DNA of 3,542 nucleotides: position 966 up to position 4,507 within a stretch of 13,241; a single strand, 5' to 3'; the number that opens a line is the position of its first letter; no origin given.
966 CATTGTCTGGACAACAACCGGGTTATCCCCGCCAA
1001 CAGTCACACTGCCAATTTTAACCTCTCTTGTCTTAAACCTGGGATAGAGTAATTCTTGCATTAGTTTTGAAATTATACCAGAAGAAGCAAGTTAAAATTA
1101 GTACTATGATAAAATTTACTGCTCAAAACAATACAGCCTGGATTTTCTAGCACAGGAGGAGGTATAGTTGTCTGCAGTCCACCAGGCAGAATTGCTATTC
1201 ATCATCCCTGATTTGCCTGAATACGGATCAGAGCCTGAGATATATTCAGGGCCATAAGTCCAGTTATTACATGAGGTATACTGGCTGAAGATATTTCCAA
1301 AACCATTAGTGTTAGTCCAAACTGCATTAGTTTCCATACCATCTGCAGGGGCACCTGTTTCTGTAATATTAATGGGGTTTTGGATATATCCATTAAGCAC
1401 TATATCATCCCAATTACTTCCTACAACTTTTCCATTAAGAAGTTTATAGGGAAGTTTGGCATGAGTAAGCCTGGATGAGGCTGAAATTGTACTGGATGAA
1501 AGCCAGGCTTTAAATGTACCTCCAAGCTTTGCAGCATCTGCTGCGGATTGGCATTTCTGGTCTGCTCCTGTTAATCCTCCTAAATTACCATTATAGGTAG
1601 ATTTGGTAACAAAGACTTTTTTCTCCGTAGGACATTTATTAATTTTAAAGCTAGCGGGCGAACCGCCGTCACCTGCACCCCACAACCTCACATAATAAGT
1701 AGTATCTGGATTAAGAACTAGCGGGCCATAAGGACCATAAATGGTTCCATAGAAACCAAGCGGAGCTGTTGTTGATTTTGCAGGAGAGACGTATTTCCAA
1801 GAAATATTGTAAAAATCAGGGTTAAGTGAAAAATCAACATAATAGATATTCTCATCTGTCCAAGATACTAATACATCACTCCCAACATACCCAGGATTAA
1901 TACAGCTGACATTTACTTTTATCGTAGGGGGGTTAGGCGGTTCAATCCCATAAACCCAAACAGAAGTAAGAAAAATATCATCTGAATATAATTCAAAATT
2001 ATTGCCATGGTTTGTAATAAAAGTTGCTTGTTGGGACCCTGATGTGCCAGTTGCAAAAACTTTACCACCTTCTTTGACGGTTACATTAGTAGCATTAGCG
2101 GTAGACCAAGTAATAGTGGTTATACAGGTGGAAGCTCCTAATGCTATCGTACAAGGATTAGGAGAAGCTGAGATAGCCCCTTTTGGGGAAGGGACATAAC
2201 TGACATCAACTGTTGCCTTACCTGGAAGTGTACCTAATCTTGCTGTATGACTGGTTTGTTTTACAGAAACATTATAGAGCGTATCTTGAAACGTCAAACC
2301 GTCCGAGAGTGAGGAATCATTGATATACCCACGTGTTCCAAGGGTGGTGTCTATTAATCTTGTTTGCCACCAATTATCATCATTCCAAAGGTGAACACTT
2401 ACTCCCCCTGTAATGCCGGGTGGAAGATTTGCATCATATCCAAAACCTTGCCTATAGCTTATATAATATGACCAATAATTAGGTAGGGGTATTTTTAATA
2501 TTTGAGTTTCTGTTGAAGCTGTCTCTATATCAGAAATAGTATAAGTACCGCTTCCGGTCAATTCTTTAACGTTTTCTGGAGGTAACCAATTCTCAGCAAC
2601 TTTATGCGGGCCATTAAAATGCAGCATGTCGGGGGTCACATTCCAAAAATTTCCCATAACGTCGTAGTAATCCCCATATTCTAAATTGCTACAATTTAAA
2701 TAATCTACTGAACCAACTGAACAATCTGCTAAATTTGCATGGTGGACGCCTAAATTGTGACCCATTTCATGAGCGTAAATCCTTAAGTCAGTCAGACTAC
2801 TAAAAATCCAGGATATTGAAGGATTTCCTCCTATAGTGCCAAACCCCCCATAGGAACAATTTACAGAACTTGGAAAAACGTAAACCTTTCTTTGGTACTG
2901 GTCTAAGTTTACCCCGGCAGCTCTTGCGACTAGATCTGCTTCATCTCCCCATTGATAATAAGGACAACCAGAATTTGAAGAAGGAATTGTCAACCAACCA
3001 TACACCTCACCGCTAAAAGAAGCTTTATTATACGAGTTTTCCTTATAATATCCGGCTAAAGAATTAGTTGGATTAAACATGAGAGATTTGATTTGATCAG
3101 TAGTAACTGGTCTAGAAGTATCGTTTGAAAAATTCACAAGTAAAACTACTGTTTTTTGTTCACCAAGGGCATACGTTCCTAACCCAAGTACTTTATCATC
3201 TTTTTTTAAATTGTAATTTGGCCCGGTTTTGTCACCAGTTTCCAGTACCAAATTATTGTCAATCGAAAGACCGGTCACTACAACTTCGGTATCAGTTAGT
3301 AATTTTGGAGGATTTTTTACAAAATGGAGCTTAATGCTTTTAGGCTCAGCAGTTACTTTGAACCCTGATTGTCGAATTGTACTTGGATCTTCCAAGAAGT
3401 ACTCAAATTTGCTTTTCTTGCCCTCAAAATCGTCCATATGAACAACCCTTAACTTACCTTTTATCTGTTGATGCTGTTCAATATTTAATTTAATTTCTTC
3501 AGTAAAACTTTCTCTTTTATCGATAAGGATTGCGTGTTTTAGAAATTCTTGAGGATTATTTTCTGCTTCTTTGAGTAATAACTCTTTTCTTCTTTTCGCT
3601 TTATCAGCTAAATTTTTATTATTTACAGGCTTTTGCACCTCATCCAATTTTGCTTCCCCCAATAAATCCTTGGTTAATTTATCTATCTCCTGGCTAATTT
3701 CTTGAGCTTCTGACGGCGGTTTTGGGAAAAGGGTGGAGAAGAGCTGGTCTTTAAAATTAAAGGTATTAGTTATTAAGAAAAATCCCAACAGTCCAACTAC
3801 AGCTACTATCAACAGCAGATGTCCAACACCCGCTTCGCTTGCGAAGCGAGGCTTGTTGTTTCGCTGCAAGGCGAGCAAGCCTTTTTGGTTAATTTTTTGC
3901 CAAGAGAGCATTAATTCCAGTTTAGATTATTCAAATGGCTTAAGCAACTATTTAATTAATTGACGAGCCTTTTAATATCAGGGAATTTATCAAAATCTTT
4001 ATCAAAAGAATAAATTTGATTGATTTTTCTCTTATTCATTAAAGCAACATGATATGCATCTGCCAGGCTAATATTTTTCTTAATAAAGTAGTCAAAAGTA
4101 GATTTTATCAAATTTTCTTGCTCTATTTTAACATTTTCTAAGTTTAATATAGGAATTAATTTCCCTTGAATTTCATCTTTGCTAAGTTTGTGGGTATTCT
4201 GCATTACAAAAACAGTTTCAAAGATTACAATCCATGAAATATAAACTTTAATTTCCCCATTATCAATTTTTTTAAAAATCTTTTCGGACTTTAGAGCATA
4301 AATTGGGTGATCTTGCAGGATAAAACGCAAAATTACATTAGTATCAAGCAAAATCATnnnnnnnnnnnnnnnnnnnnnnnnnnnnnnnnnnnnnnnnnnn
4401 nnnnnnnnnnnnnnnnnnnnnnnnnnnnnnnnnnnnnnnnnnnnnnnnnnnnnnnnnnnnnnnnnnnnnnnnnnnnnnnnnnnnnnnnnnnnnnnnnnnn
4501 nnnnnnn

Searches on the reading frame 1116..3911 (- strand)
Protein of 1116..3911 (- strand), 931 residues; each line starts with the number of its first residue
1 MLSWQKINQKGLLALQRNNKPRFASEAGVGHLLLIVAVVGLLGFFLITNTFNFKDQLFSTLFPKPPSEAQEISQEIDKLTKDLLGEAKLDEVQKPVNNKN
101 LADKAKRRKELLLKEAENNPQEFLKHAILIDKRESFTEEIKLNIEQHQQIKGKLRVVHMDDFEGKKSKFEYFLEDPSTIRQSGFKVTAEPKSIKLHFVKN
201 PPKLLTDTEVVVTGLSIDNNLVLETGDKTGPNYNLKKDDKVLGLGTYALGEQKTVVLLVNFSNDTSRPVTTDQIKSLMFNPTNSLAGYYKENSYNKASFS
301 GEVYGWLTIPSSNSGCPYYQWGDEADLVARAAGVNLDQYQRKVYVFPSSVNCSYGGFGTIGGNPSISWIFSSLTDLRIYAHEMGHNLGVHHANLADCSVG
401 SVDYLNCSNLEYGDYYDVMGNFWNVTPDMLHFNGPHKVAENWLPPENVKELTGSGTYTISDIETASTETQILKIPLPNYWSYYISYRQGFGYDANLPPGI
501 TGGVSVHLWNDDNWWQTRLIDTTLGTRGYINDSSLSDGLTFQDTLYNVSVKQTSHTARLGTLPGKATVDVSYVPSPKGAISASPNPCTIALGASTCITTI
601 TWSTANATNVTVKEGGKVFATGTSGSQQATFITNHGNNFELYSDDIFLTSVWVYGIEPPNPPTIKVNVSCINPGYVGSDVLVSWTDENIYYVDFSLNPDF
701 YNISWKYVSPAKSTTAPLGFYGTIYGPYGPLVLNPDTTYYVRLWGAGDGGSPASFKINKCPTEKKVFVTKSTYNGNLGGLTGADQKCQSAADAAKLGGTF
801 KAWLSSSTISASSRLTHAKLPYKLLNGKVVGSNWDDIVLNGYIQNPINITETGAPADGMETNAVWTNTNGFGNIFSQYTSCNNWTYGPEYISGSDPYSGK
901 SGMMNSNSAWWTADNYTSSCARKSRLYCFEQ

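Call 3: search_protein_families(library=pfam, proteins=[window:1116-3911:-], max_evalue=0.1)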
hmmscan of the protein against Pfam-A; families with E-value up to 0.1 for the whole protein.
window:1116-3911:- (931 aa): 8 families
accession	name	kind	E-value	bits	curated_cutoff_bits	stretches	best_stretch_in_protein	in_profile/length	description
PF05548.17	Peptidase_M11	-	1.9e-16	60.4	21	1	254-421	2-169/303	Gametolysin peptidase M11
PF06482.17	Endostatin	-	1.4e-05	25.3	29.4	1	771-850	8-92/170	Collagenase NC10 and Endostatin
PF07588.17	DUF1554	-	2e-05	24.9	27.5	1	771-893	2-128/136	Protein of unknown function (DUF1554)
PF13688.12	Reprolysin_5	-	0.00035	21.3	27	1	338-403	89-164/196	Metallo-peptidase family M12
PF13583.11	Reprolysin_4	-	0.031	14.4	22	1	376-402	136-162/203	Metallo-peptidase family M12B Reprolysin-like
PF10462.15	Peptidase_M66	-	0.032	13.7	20.6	1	372-411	189-229/306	Peptidase M66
PF13574.12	Reprolysin_2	-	0.079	13.2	27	0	374-396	124-146/195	Metallo-peptidase family M12B Reprolysin-like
PF13582.12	Reprolysin_3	-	0.082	13.9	22.4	0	376-391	107-122/123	Metallo-peptidase family M12B Reprolysin-like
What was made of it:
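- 1116..1622 (-): Module m1, at the C-terminus of the M11-like metalloprotease. It is a mosaic: the 5' part resembles m2 and the 3' 279 nt resemble m5. Pfam Endostatin E 1.4e-5, DUF1554 E 2e-5 (call 3).
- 1116..3911 (-): Carrier 1, 931 aa. Order: leader, Peptidase_M11-like zinc metalloprotease (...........), beta-rich middle region, module m1. Pfam Peptidase_M11 E 1.9e-16 (call 3).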

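Call 56: search_protein_families(library=ncbifam, proteins=[window:1116-3911:-], max_evalue=0.01)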
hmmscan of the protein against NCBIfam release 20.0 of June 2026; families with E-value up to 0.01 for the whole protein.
window:1116-3911:- (931 aa): 2 families
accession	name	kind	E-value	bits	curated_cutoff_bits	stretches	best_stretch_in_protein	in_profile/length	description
TIGR03296.1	M6dom_TIGR03296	domain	6.7e-10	39.3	110.8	1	257-339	2-89/286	M6 family metalloprotease domain-containing protein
NF047482.1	OM_LenAB_fam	equivalog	3.4e-06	26.6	300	1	771-807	68-103/230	endostatin-like outer membrane protein, LenA/LenB family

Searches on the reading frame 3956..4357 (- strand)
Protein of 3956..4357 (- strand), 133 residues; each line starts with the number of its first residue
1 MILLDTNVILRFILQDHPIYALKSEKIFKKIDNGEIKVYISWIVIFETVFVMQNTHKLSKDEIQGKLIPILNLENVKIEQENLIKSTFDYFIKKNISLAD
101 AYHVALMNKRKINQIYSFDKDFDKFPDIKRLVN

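Call 3: search_protein_families(library=pfam, proteins=[window:3956-4357:-], max_evalue=0.1)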
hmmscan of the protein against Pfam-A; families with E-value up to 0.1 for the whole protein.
window:3956-4357:- (133 aa): 4 families
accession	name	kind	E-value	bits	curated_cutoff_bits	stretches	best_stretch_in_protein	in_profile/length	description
PF01850.27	PIN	-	1.6e-14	55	23.6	1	2-126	1-118/120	PIN domain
PF13470.12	PIN_3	-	0.00024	22.4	27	1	2-58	2-61/115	PIN domain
PF00043.30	GST_C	-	0.0023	18.6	20.7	1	85-132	43-86/93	Glutathione S-transferase, C-terminal domain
PF13793.12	Pribosyltran_N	-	0.01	16.2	25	1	29-84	30-85/117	N-terminal domain of ribose phosphate pyrophosphokinase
